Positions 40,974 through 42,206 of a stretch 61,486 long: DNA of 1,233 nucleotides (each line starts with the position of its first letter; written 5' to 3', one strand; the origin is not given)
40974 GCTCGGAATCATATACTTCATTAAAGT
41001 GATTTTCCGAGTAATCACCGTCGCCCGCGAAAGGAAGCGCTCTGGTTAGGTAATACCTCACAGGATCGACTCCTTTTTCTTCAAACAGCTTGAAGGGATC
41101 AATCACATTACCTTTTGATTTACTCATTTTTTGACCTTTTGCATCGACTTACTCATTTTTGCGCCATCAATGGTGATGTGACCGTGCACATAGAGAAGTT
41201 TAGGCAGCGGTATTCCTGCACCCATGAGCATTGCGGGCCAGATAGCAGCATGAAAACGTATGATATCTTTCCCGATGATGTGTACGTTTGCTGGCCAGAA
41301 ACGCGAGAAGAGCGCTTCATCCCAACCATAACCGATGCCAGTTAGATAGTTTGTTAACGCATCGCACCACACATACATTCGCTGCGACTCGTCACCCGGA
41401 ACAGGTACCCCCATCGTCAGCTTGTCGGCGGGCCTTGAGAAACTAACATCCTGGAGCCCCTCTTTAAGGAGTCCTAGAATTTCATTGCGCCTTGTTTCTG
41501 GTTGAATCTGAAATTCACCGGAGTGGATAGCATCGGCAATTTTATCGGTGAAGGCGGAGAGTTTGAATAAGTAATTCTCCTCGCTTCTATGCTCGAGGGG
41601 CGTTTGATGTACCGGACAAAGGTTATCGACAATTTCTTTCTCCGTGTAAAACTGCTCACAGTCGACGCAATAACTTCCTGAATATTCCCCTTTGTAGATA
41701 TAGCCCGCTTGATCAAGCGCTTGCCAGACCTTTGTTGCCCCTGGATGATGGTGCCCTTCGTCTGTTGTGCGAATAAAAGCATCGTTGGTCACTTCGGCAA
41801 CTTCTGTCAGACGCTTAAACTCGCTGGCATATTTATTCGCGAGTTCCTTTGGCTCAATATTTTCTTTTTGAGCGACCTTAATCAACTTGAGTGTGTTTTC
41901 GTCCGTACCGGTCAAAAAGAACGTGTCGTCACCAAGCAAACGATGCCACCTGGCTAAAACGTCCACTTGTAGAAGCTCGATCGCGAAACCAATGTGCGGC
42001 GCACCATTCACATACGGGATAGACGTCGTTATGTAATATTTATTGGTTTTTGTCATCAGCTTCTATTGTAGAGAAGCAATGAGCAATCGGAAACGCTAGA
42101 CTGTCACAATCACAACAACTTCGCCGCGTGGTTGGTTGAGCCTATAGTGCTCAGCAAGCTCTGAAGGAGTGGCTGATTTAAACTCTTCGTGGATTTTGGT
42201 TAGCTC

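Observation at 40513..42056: MetRS split exactly at a duplicated KMSKS motif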

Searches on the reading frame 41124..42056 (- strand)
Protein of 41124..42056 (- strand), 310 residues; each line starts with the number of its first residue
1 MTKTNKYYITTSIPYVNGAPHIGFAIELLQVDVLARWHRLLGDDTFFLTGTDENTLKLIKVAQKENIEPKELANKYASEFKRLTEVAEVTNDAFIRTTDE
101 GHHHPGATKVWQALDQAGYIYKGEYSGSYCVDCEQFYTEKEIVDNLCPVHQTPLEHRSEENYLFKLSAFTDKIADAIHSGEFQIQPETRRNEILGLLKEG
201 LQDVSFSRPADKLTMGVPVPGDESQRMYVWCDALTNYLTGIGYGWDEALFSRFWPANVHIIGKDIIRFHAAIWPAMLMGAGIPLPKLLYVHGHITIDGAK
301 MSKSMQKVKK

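Call 8: search_protein_families(library=pfam, proteins=[window:41124-42056:-])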
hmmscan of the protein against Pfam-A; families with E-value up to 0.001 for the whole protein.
window:41124-42056:- (310 aa): 3 families
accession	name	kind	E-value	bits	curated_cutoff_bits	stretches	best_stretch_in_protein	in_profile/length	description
PF09334.17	tRNA-synt_1g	-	2.6e-80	270.5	20.1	2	141-307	163-334/391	tRNA synthetases class I (M)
PF00133.28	tRNA-synt_1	-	1.1e-16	61.1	22.7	1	4-220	22-244/414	tRNA synthetases class I (I, L, M and V)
PF01406.26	tRNA-synt_1e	-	8.4e-10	38.9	27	1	14-129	17-129/301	tRNA synthetases class I (C) catalytic domain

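Call 9: search_protein_families(library=ncbifam, proteins=[window:41124-42056:-])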
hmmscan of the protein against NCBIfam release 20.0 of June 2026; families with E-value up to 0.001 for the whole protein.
window:41124-42056:- (310 aa): 15 families
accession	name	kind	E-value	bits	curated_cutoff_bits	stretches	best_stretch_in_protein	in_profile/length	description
NF008900.0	PRK12267.1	equivalog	3.5e-110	369.4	598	1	3-308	2-307/648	methionine--tRNA ligase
TIGR00398.1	metG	equivalog_domain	4.5e-91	306.2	336.35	1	7-307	1-334/530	methionine--tRNA ligase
NF008860.0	PRK11893.2-2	equivalog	1.3e-75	255.5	761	3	7-138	3-134/583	methionine--tRNA ligase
NF001100.0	PRK00133.1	equivalog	1.9e-61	208.5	587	2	126-306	154-336/676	methionine--tRNA ligase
NF008859.0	PRK11893.2-1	equivalog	8.3e-21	74.5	553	2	5-137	2-135/498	methionine--tRNA ligase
TIGR00422.1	valS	equivalog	5.3e-14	51.2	612.1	1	4-67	32-95/863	valine--tRNA ligase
NF009687.0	PRK13208.1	equivalog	2.3e-13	49.2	738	1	3-84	36-115/801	valine--tRNA ligase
NF008957.0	PRK12300.1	subfamily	4.7e-13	48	677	1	3-50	30-77/946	leucine--tRNA ligase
NF004349.1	PRK05729.1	equivalog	5e-12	44.9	704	1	4-55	29-80/860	valine--tRNA ligase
NF008863.0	PRK11893.2-5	equivalog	1.2e-09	37.3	551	1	1-104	1-105/531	methionine--tRNA ligase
TIGR00396.1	leuS_bact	equivalog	2.7e-09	35.7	548.4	1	3-177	27-204/843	leucine--tRNA ligase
TIGR00395.1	leuS_arch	equivalog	2.8e-09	35.6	648.5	1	3-97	23-110/938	leucine--tRNA ligase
NF000540.1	alt_ValS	exception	3.3e-08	32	900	1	3-83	31-111/827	valine--tRNA ligase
NF011492.0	PRK14900.1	equivalog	1.5e-07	29.7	1783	1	9-71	46-108/1044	valine--tRNA ligase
TIGR00435.1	cysS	equivalog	6.8e-06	25.4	340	0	16-124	31-137/466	cysteine--tRNA ligase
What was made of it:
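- On Methionyl-tRNA synthetase (class I; Pfam PF09334, NCBIfam PRK12267/TIGR00398): ORF1: PF09334 2.6e-80, PRK12267 positions 2-307 (calls 8, 9).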

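Call 10: find_encoding_contigs(protein=window:41124-42056:-, flank=3000, max_places=10)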
Protein window:41124-42056:- (310 aa): no gene with exactly this product is on record in the collection.

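Call 12: find_homologous_proteins(query=window:41124-42056:-)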
Query window:41124-42056:- (310 aa): 7999 proteins with E <= 0.001 among 8000 candidates; the best 120 are listed.
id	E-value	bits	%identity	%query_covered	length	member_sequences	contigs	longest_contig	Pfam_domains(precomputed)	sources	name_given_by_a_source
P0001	7.3e-213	723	100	100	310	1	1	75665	PF09334.18,PF01406.26,PF00133.29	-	-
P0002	9.6e-183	624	86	99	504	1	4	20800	PF09334.18,PF01406.26,PF08264.20,PF00133.29,PF19303.6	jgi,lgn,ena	jgi:methionyl-tRNA synthetase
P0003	3.0e-150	517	72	98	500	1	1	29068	PF09334.18,PF01406.26,PF08264.20,PF00133.29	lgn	-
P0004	1.4e-148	512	70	98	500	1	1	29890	PF09334.18,PF01406.26,PF08264.20,PF00133.29,PF19303.6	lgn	-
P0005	5.5e-148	510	69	99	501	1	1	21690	PF09334.18,PF01406.26,PF00133.29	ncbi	-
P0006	1.5e-147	509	69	99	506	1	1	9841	PF09334.18,PF01406.26,PF00133.29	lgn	-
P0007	7.9e-146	503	70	98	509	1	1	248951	PF09334.18,PF01406.26,PF08264.20,PF00133.29,PF19303.6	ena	-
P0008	1.8e-142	492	68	98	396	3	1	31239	PF09334.18,PF01406.26,PF01921.25,PF00133.29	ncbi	ncbi:MAG TPA: methionine--tRNA ligase, partial [Patescibacteria group bacterium]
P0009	5.1e-142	490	67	98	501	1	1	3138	PF09334.18,PF01406.26,PF00133.29,PF19303.6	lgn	-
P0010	2.9e-139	481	64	99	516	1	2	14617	PF09334.18,PF01406.26,PF00133.29,PF19303.6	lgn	-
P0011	7.5e-139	480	64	99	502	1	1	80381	PF09334.18,PF01406.26,PF00133.29,PF19303.6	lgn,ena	-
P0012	1.4e-135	469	66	98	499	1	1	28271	PF09334.18,PF01406.26,PF08264.20,PF00133.29,PF19303.6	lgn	-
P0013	1.5e-135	469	63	98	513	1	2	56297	PF09334.18,PF01406.26,PF00133.29,PF19303.6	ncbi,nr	ncbi:MAG: methionine--tRNA ligase [bacterium]|nr:methionine--tRNA ligase [bacterium] MDZ4248324.1 me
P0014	2.5e-135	468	64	98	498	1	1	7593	PF09334.18,PF01406.26,PF00133.29,PF19303.6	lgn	-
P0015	3.3e-134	465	65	98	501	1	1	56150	PF09334.18,PF01406.26,PF08264.20,PF00133.29,PF19303.6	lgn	-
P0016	5.7e-134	464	63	99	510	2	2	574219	PF09334.18,PF01406.26,PF01921.25,PF00133.29,PF19303.6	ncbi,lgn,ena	-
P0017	8.1e-134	464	64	99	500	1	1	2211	PF09334.18,PF01406.26,PF00133.29,PF19303.6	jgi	jgi:methionyl-tRNA synthetase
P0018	1.7e-133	462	63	98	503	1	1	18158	PF09334.18,PF01406.26,PF00133.29,PF19303.6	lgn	-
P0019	2.2e-133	462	63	98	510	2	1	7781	PF09334.18,PF01406.26,PF00133.29,PF19303.6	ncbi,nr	ncbi:MAG: methionine--tRNA ligase [bacterium]|nr:methionine--tRNA ligase [bacterium]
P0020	1.0e-132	460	62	99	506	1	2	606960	PF09334.18,PF01406.26,PF00133.29,PF19303.6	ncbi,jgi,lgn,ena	-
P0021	1.3e-132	460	63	98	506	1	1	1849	PF09334.18,PF01406.26,PF00133.29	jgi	jgi:methionyl-tRNA synthetase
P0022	1.4e-132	459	63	98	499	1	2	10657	PF09334.18,PF01406.26,PF00133.29,PF19303.6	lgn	-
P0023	2.1e-132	459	64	98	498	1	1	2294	PF09334.18,PF01406.26,PF00133.29,PF19303.6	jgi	jgi:methionyl-tRNA synthetase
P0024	1.9e-131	456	62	98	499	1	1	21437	PF09334.18,PF01406.26,PF00133.29,PF19303.6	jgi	jgi:methionyl-tRNA synthetase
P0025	2.8e-131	455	62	98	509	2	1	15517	PF09334.18,PF01406.26,PF00133.29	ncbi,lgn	ncbi:MAG: methionine--tRNA ligase [Patescibacteria group bacterium]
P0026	5.3e-131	454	61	98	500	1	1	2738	PF09334.18,PF01406.26,PF08264.20,PF00133.29,PF19303.6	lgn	-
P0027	6.3e-131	454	62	98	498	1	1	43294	PF09334.18,PF01406.26,PF00133.29,PF19303.6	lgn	-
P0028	7.2e-130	451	62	98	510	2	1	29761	PF09334.18,PF01406.26,PF00133.29,PF19303.6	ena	-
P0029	5.0e-129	448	61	98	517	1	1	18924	PF09334.18,PF01406.26,PF00133.29,PF19303.6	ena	-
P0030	8.4e-129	447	62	98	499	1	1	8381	PF09334.18,PF01406.26,PF00133.29,PF19303.6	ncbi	-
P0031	5.1e-128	444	61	98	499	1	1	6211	PF09334.18,PF01406.26,PF00133.29,PF19303.6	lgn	-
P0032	2.1e-127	442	60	98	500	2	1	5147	PF09334.18,PF01406.26,PF00133.29,PF19303.6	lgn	-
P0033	1.1e-125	437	61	98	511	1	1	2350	PF09334.18,PF01406.26,PF08264.20,PF00133.29,PF19303.6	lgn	-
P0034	2.7e-124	432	59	99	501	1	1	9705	PF09334.18,PF01406.26,PF00133.29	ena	-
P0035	1.2e-123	430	59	98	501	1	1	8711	PF09334.18,PF01406.26,PF08264.20,PF00133.29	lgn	-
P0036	3.0e-121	422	58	99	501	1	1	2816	PF09334.18,PF01406.26,PF00133.29,PF19303.6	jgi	jgi:methionyl-tRNA synthetase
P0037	1.0e-120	420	59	96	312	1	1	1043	PF09334.18,PF01406.26,PF00133.29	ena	-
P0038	1.4e-116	407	58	99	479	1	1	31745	PF09334.18,PF01406.26,PF00133.29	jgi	-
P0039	4.2e-116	405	58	98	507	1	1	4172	PF09334.18,PF01406.26,PF00133.29,PF19303.6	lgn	-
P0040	8.8e-116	404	57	99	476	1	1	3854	PF09334.18,PF01406.26,PF08264.20,PF00133.29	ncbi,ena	-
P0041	1.1e-115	404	59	98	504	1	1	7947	PF09334.18,PF01406.26,PF00133.29,PF19303.6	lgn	-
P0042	4.0e-115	402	57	98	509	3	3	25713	PF09334.18,PF01406.26,PF08264.20,PF00133.29,PF19303.6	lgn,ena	-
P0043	4.0e-115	402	56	98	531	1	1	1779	PF09334.18,PF01406.26,PF00133.29,PF19303.6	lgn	-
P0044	8.2e-115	401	57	98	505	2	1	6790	PF09334.18,PF01406.26,PF08264.20,PF01921.25,PF00133.29,PF19303.6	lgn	-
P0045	9.3e-115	401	56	98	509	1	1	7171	PF09334.18,PF01406.26,PF08264.20,PF00133.29,PF19303.6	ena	-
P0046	3.0e-114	399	57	98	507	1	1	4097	PF09334.18,PF01406.26,PF00133.29,PF19303.6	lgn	-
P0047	5.8e-114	398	56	99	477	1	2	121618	PF09334.18,PF01406.26,PF08264.20,PF00133.29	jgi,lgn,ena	-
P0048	6.0e-114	398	56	99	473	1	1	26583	PF09334.18,PF01406.26,PF08264.20,PF00133.29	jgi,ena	-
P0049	7.6e-114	398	55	98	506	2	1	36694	PF09334.18,PF01406.26,PF08264.20,PF01921.25,PF00133.29,PF19303.6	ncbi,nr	ncbi:methionine--tRNA ligase [Patescibacteria group bacterium]|nr:methionine--tRNA ligase [Patesciba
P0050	8.1e-114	398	56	98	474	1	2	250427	PF09334.18,PF01406.26,PF08264.20,PF00133.29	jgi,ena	-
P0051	1.4e-113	397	55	98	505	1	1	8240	PF09334.18,PF01406.26,PF01921.25,PF00133.29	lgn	-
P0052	3.0e-113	396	56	99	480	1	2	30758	PF09334.18,PF01406.26,PF08264.20,PF00133.29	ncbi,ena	ncbi:MAG: methionine--tRNA ligase [Candidatus Staskawiczbacteria bacterium]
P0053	3.2e-113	396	57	98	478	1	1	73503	PF09334.18,PF01406.26,PF00133.29,PF19303.6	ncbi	-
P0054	3.6e-113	396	55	98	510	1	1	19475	PF09334.18,PF01406.26,PF08264.20,PF00133.29,PF19303.6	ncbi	-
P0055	4.3e-113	395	56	98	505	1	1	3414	PF09334.18,PF01406.26,PF08264.20,PF00133.29,PF19303.6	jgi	-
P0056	4.0e-112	392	55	98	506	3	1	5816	PF09334.18,PF01406.26,PF08264.20,PF00133.29,PF19303.6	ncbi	-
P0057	4.1e-112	392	55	99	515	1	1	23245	PF09334.18,PF01406.26,PF08264.20,PF00133.29,PF19303.6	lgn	-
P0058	4.2e-112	392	55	98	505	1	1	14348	PF09334.18,PF01406.26,PF00133.29,PF19303.6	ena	-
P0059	5.0e-112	392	53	98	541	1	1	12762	PF09334.18,PF01406.26,PF00133.29,PF19303.6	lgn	-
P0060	5.5e-112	392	54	99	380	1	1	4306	PF09334.18,PF01406.26,PF00133.29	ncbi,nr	ncbi:MAG: methionine--tRNA ligase, partial [Candidatus Andersenbacteria bacterium]|nr:methionine--tR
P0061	6.2e-112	392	55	98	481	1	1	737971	PF09334.18,PF01406.26,PF08264.20,PF00133.29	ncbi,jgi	ncbi:MAG: methionine--tRNA ligase [Candidatus Staskawiczbacteria bacterium]|jgi:methionyl-tRNA synth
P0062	6.5e-112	392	55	98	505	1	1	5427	PF09334.18,PF01406.26,PF00133.29,PF19303.6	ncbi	-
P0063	8.2e-112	391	55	98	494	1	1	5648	PF09334.18,PF01406.26,PF08264.20,PF00133.29,PF19303.6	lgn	-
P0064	1.3e-111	391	54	98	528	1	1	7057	PF09334.18,PF01406.26,PF08264.20,PF00133.29,PF19303.6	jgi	-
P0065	1.3e-111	391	54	99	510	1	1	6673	PF09334.18,PF01406.26,PF08264.20,PF00133.29,PF19303.6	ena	-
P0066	1.8e-111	390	56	98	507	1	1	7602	PF09334.18,PF01406.26,PF00133.29,PF19303.6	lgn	-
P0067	1.8e-111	390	54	99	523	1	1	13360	PF09334.18,PF01406.26,PF08264.20,PF00133.29,PF19303.6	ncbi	-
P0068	1.9e-111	390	54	98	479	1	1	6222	PF09334.18,PF01406.26,PF08264.20,PF00133.29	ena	-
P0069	2.0e-111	390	54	99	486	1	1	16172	PF09334.18,PF01406.26,PF08264.20,PF01921.25,PF00133.29,PF19303.6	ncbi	-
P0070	2.5e-111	390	54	98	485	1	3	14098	PF09334.18,PF01406.26,PF08264.20,PF01921.25,PF00133.29,PF19303.6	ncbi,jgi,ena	-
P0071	2.5e-111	390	53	98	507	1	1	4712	PF09334.18,PF01406.26,PF01921.25,PF00133.29,PF19303.6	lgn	-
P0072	3.1e-111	389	54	98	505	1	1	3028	PF09334.18,PF01406.26,PF00133.29,PF19303.6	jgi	jgi:methionyl-tRNA synthetase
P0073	3.4e-111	389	55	99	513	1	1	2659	PF09334.18,PF01406.26,PF08264.20,PF00133.29,PF19303.6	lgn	-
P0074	4.6e-111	389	54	98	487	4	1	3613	PF09334.18,PF01406.26,PF08264.20,PF00133.29,PF19303.6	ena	-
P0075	4.8e-111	389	53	98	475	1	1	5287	PF09334.18,PF01406.26,PF08264.20,PF01921.25,PF00133.29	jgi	-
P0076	5.0e-111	389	53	99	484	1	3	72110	PF09334.18,PF01406.26,PF08264.20,PF00133.29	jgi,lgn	jgi:methionyl-tRNA synthetase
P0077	5.0e-111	389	55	98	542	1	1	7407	PF09334.18,PF01406.26,PF00133.29,PF19303.6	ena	-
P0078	5.1e-111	389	55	99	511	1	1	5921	PF09334.18,PF01406.26,PF08264.20,PF00133.29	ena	-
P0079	5.2e-111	389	54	99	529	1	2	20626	PF09334.18,PF01406.26,PF08264.20,PF00133.29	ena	-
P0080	6.8e-111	388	53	98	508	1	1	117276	PF09334.18,PF01406.26,PF08264.20,PF01921.25,PF00133.29,PF19303.6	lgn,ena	-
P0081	7.3e-111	388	55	99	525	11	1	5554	PF09334.18,PF01406.26,PF08264.20,PF00133.29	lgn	-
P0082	7.6e-111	388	56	98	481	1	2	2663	PF09334.18,PF01406.26,PF08264.20,PF00133.29,PF19303.6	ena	-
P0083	8.8e-111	388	56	98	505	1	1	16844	PF09334.18,PF01406.26,PF00133.29,PF19303.6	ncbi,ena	-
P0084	8.9e-111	388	54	99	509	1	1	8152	PF09334.18,PF01406.26,PF08264.20,PF00133.29,PF19303.6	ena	-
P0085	9.0e-111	388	55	99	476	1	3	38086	PF09334.18,PF01406.26,PF08264.20,PF00133.29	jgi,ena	-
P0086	9.1e-111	388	56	99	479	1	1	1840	PF09334.18,PF01406.26,PF08264.20,PF00133.29,PF19303.6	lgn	-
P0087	1.0e-110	388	56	98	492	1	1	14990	PF09334.18,PF01406.26,PF01921.25,PF00133.29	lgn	-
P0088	1.1e-110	388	55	99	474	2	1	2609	PF09334.18,PF01406.26,PF08264.20,PF00133.29,PF19303.6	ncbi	-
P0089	1.2e-110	387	57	98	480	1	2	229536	PF09334.18,PF01406.26,PF00133.29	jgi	jgi:methionyl-tRNA synthetase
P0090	1.3e-110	387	55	98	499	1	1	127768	PF09334.18,PF01406.26,PF08264.20,PF00133.29,PF19303.6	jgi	jgi:methionyl-tRNA synthetase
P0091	1.6e-110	387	55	99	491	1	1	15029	PF09334.18,PF01406.26,PF00133.29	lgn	-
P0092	1.7e-110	387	54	98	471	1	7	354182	PF09334.18,PF01406.26,PF08264.20,PF01921.25,PF00133.29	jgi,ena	jgi:methionyl-tRNA synthetase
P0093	1.7e-110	387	56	98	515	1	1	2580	PF09334.18,PF01406.26,PF08264.20,PF00133.29,PF19303.6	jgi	-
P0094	1.7e-110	387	54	98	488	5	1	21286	PF09334.18,PF01406.26,PF08264.20,PF01921.25,PF00133.29,PF19303.6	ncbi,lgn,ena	ncbi:MAG: methionine--tRNA ligase [Nanoarchaeota archaeon]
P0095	1.8e-110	387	54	98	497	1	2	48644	PF09334.18,PF01406.26,PF08264.20,PF00133.29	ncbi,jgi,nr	ncbi:methionine--tRNA ligase [Candidatus Parcubacteria bacterium A4]|nr:MAG: methionine--tRNA ligase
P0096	2.1e-110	387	56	98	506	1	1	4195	PF09334.18,PF01406.26,PF00133.29,PF19303.6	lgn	-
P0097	2.5e-110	386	54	98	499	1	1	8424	PF09334.18,PF01406.26,PF08264.20,PF00133.29,PF19303.6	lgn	-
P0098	2.8e-110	386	53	99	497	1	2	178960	PF09334.18,PF01406.26,PF08264.20,PF00133.29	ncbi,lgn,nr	ncbi:MAG: methionine--tRNA ligase [Candidatus Staskawiczbacteria bacterium]|nr:methionine--tRNA liga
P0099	3.0e-110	386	54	98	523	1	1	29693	PF09334.18,PF01406.26,PF08264.20,PF00133.29,PF19303.6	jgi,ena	-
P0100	3.0e-110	386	55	98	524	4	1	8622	PF09334.18,PF01406.26,PF08264.20,PF00133.29,PF19303.6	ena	-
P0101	4.3e-110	386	57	98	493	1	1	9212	PF09334.18,PF01406.26,PF01921.25,PF00133.29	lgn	-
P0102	5.2e-110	385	55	98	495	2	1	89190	PF09334.18,PF01406.26,PF00133.29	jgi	jgi:methionyl-tRNA synthetase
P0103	6.8e-110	385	53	99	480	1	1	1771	PF09334.18,PF01406.26,PF08264.20,PF00133.29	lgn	-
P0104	9.2e-110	384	54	98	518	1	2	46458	PF09334.18,PF01406.26,PF08264.20,PF00133.29,PF19303.6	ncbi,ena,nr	ncbi:MAG: methionine--tRNA ligase [Candidatus Pacebacteria bacterium]|nr:methionine--tRNA ligase [Ca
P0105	1.0e-109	384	55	98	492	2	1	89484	PF09334.18,PF01406.26,PF08264.20,PF00133.29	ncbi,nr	ncbi:MAG: methionine--tRNA ligase [Candidatus Nealsonbacteria bacterium]|nr:methionine--tRNA ligase 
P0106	1.2e-109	384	54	98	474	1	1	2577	PF09334.18,PF01406.26,PF08264.20,PF01921.25,PF00133.29,PF19303.6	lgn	-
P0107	1.4e-109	384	55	98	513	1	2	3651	PF09334.18,PF01406.26,PF08264.20,PF01921.25,PF00133.29,PF19303.6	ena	-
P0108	1.4e-109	384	55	98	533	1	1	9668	PF09334.18,PF01406.26,PF08264.20,PF00133.29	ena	-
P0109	2.1e-109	383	52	98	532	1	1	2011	PF09334.18,PF01406.26,PF08264.20,PF00133.29,PF19303.6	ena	-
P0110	2.4e-109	383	56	98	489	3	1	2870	PF09334.18,PF01406.26,PF01921.25,PF00133.29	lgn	-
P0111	2.4e-109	383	54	99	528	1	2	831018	PF09334.18,PF01406.26,PF08264.20,PF01921.25,PF00133.29,PF19303.6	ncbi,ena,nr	ncbi:methionine--tRNA ligase [Candidatus Parcubacteria bacterium]|nr:methionine--tRNA ligase [Candid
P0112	2.6e-109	383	54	99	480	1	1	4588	PF09334.18,PF01406.26,PF08264.20,PF00133.29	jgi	jgi:methionyl-tRNA synthetase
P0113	2.8e-109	383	55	97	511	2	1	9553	PF09334.18,PF01406.26,PF08264.20,PF00133.29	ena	-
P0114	2.8e-109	383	54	98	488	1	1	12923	PF09334.18,PF01406.26,PF08264.20,PF00133.29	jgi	-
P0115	2.9e-109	383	54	99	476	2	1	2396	PF09334.18,PF01406.26,PF08264.20,PF00133.29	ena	-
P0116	3.0e-109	383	55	98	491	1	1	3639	PF09334.18,PF01406.26,PF08264.20,PF01921.25,PF00133.29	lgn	-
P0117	3.6e-109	383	55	98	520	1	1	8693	PF09334.18,PF01406.26,PF01921.25,PF00133.29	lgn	-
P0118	4.1e-109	382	57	98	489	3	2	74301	PF09334.18,PF01406.26,PF01921.25,PF00133.29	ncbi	ncbi:MAG: methionine--tRNA ligase [Candidatus Saccharimonadales bacterium]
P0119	4.6e-109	382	54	99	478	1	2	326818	PF09334.18,PF01406.26,PF08264.20,PF00133.29,PF19303.6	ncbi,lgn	-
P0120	4.7e-109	382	54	99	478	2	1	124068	PF09334.18,PF01406.26,PF08264.20,PF00133.29,PF19303.6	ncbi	-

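Call 13: find_encoding_contigs(protein=P0002, flank=6000, max_places=10)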
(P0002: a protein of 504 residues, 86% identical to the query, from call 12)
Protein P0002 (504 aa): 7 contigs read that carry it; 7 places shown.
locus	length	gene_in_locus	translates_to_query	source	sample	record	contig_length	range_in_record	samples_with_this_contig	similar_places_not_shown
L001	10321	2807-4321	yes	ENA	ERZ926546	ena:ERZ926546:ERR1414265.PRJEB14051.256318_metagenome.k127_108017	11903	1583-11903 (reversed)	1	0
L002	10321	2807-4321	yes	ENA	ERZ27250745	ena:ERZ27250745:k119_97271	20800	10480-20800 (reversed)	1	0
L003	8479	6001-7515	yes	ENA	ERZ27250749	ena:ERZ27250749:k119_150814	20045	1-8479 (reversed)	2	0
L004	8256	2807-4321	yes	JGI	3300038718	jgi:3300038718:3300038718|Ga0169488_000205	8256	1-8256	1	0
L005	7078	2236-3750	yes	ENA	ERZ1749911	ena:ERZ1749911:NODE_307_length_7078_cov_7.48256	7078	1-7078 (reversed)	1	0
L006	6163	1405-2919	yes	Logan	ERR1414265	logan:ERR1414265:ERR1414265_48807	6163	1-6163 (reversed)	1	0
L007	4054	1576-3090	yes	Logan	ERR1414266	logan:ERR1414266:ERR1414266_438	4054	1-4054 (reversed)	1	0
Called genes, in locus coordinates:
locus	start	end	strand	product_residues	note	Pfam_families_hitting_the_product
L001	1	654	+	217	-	?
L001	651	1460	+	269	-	PF00398:RrnaAD, PF13649:Methyltransf_25 (weak)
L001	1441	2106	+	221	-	PF12697:Abhydrolase_6, PF00561:Abhydrolase_1, PF00756:Esterase, PF12146:Hydrolase_4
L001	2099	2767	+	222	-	PF00590:TP_methylase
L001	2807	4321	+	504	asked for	PF00133:tRNA-synt_1 (weak), PF01406:tRNA-synt_1e (faint), PF09334:tRNA-synt_1g, PF00133:tRNA-synt_1, PF19303:Anticodon_3 (weak), PF08264:Anticodon_1 (weak)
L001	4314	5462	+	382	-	PF12832:MFS_1_like (weak), PF07690:MFS_1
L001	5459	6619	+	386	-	PF07690:MFS_1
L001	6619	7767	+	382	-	PF07690:MFS_1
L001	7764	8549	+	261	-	PF01026:TatD_DNase, PF04909:Amidohydro_2 (weak)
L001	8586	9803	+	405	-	PF01566:Nramp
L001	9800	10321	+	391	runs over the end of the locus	PF03412:Peptidase_C39 (faint), PF13529:Peptidase_C39_2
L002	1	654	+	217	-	?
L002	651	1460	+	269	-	PF00398:RrnaAD, PF13649:Methyltransf_25 (weak)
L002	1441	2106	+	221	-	PF12697:Abhydrolase_6, PF00561:Abhydrolase_1, PF00756:Esterase, PF12146:Hydrolase_4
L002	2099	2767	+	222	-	PF00590:TP_methylase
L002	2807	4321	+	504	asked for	PF00133:tRNA-synt_1 (weak), PF01406:tRNA-synt_1e (faint), PF09334:tRNA-synt_1g, PF00133:tRNA-synt_1, PF19303:Anticodon_3 (weak), PF08264:Anticodon_1 (weak)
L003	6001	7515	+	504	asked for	PF00133:tRNA-synt_1 (weak), PF01406:tRNA-synt_1e (faint), PF09334:tRNA-synt_1g, PF00133:tRNA-synt_1, PF19303:Anticodon_3 (weak), PF08264:Anticodon_1 (weak)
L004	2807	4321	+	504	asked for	PF00133:tRNA-synt_1 (weak), PF01406:tRNA-synt_1e (faint), PF09334:tRNA-synt_1g, PF00133:tRNA-synt_1, PF19303:Anticodon_3 (weak), PF08264:Anticodon_1 (weak)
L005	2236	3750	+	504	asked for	PF00133:tRNA-synt_1 (weak), PF01406:tRNA-synt_1e (faint), PF09334:tRNA-synt_1g, PF00133:tRNA-synt_1, PF19303:Anticodon_3 (weak), PF08264:Anticodon_1 (weak)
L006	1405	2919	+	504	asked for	PF00133:tRNA-synt_1 (weak), PF01406:tRNA-synt_1e (faint), PF09334:tRNA-synt_1g, PF00133:tRNA-synt_1, PF19303:Anticodon_3 (weak), PF08264:Anticodon_1 (weak)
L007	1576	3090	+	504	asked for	PF00133:tRNA-synt_1 (weak), PF01406:tRNA-synt_1e (faint), PF09334:tRNA-synt_1g, PF00133:tRNA-synt_1, PF19303:Anticodon_3 (weak), PF08264:Anticodon_1 (weak)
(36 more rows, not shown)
